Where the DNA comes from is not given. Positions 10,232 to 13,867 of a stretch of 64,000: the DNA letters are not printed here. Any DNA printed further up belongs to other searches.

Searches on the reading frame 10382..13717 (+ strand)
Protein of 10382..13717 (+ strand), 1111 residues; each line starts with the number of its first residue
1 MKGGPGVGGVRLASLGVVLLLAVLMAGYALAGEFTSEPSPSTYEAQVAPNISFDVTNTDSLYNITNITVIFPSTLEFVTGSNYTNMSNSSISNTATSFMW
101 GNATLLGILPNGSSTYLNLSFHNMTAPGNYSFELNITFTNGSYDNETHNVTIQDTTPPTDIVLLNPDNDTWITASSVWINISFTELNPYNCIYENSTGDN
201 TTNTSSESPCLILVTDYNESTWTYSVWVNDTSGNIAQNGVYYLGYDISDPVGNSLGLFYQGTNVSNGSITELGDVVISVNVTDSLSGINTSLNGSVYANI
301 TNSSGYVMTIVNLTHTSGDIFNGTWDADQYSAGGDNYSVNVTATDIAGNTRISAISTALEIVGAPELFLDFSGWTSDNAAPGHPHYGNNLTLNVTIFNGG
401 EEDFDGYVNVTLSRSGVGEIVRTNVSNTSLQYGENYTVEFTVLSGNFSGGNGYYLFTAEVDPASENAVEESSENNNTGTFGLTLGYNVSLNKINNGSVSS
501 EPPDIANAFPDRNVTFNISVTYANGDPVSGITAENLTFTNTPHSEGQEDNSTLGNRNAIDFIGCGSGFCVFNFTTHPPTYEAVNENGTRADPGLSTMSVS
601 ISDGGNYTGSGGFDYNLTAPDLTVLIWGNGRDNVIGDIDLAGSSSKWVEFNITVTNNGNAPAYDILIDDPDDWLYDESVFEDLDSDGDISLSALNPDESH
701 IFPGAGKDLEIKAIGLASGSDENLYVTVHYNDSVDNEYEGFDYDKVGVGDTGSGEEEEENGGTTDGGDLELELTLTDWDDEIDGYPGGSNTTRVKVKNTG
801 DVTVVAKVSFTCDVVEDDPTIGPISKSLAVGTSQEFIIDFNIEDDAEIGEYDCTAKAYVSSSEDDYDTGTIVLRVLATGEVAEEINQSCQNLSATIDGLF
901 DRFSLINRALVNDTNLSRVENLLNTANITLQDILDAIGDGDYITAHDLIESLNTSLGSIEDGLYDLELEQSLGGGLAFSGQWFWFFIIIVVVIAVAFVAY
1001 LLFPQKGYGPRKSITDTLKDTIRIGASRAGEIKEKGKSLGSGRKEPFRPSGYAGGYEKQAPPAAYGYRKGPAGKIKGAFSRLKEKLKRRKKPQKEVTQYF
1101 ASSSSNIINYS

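Call 4: search_protein_families(library=pfam, proteins=[window:10382-13717:+], max_evalue=1)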
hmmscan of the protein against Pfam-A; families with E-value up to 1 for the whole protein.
window:10382-13717:+ (1111 aa): 5 families
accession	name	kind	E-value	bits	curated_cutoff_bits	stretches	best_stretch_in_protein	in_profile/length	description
PF10633.15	NPCBM_assoc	-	0.0048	17.5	24.4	0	786-858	3-76/78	NPCBM-associated, NEW3 domain of alpha-galactosidase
PF24384.1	Ig_TMM62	-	0.012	15.7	27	1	308-354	71-118/128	TMEM62 Ig-like domain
PF19077.6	Big_13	-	0.075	14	27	1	322-354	61-94/102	Bacterial Ig-like domain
PF22352.2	K319L-like_PKD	-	0.13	12.7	27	0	93-152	26-84/84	K319L-like, PKD domain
PF07690.21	MFS_1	-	0.22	10.8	33.4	1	972-1006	140-175/347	Major Facilitator Superfamily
